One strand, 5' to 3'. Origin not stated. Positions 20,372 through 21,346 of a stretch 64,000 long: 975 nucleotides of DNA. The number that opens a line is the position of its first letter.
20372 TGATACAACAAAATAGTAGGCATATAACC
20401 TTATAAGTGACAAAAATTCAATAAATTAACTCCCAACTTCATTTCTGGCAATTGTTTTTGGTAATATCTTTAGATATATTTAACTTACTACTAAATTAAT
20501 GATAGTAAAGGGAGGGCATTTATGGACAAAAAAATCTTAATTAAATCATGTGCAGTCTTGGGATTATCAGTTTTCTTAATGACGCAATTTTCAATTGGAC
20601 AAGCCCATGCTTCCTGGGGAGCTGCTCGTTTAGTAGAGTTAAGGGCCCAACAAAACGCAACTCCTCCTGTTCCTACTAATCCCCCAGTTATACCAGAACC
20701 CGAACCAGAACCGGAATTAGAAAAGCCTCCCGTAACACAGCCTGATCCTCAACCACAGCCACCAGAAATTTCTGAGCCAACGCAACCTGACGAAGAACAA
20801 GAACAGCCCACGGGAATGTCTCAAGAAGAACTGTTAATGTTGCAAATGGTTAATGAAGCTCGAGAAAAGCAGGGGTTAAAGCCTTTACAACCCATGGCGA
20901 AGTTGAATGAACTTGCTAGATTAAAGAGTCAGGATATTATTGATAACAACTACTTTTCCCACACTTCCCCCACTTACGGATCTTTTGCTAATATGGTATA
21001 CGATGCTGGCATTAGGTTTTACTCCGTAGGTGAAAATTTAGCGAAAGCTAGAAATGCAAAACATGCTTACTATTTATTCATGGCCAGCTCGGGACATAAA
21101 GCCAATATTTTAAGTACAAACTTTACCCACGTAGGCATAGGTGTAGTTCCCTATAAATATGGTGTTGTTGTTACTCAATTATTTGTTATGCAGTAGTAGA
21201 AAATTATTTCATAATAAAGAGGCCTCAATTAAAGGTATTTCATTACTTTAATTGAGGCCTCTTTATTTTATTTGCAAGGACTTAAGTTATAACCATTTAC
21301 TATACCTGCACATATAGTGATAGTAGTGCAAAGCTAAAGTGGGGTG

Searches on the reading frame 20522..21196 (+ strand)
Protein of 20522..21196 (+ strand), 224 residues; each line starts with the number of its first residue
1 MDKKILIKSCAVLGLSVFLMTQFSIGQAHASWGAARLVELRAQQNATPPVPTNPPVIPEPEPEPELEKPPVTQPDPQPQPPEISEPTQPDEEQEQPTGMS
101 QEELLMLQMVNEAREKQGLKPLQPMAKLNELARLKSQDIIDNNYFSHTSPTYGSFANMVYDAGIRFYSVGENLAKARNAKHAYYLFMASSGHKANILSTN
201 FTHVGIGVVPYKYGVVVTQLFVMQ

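Call 22: search_protein_families(library=pfam, proteins=[window:20522-21196:+], max_evalue=0.01)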
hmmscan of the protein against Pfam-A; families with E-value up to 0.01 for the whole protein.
window:20522-21196:+ (224 aa): 2 families
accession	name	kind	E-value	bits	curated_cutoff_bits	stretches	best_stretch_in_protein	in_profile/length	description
PF00188.32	CAP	-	3.2e-15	57.4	21.1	1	107-220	1-116/117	Cysteine-rich secretory protein family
PF23448.1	CAP-like_CFAP184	-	0.0015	19.2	27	0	184-217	97-130/131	CFAP184 CAP-like domain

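Call 36: search_protein_families(library=ncbifam, proteins=[window:20522-21196:+], max_evalue=0.01)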
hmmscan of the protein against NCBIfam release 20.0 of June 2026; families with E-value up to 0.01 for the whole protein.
window:20522-21196:+ (224 aa): 2 families
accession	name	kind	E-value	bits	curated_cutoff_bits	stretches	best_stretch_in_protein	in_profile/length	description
TIGR02909.1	spore_YkwD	subfamily_domain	1.6e-40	137.9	171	1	100-222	2-126/127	uncharacterized protein, YkwD family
NF052539.1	DivAsocLipDalA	equivalog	0.0001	22.2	200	1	99-209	44-155/169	divisome-associated lipoprotein DalA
